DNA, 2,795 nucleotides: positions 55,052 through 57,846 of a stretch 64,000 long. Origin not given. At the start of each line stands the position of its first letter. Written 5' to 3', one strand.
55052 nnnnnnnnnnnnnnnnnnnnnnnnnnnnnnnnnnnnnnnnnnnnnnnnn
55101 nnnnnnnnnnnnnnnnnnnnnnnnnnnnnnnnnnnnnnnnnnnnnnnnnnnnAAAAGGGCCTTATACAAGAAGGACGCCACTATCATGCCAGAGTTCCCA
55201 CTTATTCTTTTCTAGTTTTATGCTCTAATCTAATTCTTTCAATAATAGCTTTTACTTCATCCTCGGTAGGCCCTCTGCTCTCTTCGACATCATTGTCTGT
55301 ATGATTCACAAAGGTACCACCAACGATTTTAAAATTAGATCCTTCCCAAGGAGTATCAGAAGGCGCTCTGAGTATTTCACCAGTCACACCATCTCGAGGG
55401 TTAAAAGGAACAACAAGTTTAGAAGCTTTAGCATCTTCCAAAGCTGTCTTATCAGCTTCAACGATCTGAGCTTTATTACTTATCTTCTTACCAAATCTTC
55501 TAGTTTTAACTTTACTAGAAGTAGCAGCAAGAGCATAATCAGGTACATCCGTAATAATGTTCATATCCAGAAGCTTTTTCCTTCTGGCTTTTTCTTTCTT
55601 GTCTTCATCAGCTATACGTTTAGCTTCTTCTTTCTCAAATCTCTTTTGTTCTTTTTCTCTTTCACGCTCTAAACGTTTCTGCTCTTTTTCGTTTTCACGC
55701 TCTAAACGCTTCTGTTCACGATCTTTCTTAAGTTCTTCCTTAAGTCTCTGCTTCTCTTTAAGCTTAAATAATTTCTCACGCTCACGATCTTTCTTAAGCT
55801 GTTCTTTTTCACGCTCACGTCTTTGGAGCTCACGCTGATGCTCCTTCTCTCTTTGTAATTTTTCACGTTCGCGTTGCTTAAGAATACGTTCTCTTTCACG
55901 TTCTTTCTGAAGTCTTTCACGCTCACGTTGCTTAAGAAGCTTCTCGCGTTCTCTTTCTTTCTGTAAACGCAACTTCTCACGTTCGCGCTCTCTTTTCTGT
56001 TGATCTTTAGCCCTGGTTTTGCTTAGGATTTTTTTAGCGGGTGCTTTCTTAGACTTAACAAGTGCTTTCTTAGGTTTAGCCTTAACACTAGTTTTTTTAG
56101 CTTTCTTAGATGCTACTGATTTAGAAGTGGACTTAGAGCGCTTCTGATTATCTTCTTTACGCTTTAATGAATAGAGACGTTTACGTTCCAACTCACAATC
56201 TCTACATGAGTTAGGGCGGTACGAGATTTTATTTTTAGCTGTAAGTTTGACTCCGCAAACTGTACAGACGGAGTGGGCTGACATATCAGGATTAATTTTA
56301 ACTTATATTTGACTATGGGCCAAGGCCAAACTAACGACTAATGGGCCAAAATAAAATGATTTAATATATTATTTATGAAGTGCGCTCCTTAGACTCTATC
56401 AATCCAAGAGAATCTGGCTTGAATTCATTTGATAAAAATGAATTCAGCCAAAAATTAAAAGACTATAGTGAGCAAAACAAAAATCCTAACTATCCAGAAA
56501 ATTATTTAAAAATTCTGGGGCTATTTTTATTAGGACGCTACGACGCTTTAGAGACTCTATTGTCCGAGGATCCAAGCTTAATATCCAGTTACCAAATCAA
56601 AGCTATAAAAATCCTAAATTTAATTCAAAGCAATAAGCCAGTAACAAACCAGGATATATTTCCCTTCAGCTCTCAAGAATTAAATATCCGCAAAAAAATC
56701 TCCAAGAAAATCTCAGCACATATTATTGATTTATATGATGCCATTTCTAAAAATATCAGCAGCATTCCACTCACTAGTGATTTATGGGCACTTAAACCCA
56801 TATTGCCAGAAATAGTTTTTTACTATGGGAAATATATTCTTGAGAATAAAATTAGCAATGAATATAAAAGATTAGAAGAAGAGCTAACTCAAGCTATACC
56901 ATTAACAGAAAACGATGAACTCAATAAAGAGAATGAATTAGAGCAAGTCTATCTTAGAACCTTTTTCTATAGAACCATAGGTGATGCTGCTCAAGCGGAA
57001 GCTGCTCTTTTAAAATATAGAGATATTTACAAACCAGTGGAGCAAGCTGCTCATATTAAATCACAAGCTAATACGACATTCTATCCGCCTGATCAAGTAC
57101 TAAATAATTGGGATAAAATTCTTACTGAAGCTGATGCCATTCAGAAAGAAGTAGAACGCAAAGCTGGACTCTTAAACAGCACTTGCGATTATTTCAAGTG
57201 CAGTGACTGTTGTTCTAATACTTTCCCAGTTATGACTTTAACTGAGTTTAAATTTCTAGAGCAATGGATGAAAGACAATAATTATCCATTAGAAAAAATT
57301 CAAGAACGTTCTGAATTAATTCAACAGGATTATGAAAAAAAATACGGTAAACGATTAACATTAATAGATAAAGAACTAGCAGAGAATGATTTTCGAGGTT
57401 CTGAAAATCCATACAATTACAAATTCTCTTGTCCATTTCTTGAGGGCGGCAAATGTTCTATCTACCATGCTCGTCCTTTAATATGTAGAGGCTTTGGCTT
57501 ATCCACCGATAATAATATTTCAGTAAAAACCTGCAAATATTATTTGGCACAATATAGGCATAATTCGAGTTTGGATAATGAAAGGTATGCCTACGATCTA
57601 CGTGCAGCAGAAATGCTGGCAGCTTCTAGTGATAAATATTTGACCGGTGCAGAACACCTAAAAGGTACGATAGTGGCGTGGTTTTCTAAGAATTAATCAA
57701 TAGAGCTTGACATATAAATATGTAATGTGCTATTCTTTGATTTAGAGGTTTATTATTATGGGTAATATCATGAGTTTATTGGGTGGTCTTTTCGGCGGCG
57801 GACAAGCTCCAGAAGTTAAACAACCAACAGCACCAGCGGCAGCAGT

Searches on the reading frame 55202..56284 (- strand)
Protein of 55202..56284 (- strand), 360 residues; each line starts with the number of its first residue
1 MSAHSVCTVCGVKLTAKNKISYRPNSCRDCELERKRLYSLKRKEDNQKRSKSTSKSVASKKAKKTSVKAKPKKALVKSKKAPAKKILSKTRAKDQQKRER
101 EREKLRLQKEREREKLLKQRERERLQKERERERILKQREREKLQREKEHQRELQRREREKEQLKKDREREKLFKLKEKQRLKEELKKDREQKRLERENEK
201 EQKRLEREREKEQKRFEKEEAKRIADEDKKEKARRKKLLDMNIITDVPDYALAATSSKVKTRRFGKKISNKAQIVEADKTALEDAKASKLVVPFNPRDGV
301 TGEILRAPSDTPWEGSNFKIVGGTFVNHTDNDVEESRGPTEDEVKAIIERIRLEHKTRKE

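Call 3: search_protein_families(library=pfam, proteins=[window:55202-56284:-], max_evalue=0.01)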
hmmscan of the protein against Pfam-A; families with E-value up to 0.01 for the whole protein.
window:55202-56284:- (360 aa): 0 families

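Call 4: search_protein_families(library=ncbifam, proteins=[window:55202-56284:-], max_evalue=0.01)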
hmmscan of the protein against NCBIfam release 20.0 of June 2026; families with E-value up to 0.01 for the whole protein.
window:55202-56284:- (360 aa): 0 families

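Call 39: search_protein_families(library=phrogs, proteins=[window:55202-56284:-], max_evalue=0.01)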
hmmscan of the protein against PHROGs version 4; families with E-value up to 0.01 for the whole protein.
window:55202-56284:- (360 aa): 0 families

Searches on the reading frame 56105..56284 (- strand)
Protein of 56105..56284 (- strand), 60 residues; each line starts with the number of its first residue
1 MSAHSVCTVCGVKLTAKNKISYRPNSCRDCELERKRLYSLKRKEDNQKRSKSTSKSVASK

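Call 37: search_protein_families(library=pfam, proteins=[window:56105-56284:-], max_evalue=10)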
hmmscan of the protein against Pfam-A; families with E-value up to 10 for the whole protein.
seq(60 aa): 2 families
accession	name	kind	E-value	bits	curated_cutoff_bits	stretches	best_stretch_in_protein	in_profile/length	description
PF24445.1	DUF7564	-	0.0037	18.1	32.2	1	3-53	4-52/76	Family of unknown function (DUF7564)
PF04641.18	Rtf2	-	0.0037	17.1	27.4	1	4-58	146-199/258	Rtf2 RING-finger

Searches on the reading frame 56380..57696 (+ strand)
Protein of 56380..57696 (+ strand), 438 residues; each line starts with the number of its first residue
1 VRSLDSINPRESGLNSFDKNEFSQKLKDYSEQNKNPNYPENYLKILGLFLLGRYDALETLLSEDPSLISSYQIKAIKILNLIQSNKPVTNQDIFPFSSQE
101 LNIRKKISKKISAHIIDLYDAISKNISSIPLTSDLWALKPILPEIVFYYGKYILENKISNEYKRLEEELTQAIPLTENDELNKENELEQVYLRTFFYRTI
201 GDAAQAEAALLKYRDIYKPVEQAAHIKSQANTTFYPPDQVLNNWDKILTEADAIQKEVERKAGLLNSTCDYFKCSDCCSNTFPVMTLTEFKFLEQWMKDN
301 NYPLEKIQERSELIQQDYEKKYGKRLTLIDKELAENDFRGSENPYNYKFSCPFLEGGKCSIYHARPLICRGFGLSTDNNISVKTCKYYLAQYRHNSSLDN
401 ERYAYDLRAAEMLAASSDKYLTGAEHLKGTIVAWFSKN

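Call 3: search_protein_families(library=pfam, proteins=[window:56380-57696:+], max_evalue=0.01)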
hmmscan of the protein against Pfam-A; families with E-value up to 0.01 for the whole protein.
window:56380-57696:+ (438 aa): 1 family
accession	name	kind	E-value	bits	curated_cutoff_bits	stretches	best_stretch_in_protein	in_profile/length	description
PF03692.20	CxxCxxCC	-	8.3e-07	30.1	23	1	269-383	2-82/85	Putative zinc- or iron-chelating domain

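Call 4: search_protein_families(library=ncbifam, proteins=[window:56380-57696:+], max_evalue=0.01)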
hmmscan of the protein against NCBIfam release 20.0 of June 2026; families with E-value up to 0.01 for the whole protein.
window:56380-57696:+ (438 aa): 0 families

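Call 39: search_protein_families(library=phrogs, proteins=[window:56380-57696:+], max_evalue=0.01)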
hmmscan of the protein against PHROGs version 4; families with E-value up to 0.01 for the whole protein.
window:56380-57696:+ (438 aa): 2 families
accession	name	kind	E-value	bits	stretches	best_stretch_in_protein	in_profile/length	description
phrog_14785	-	unknown function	2.4e-05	25.8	1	273-383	7-109/142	-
phrog_32498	-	unknown function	5.4e-05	24.2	0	349-392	73-120/140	-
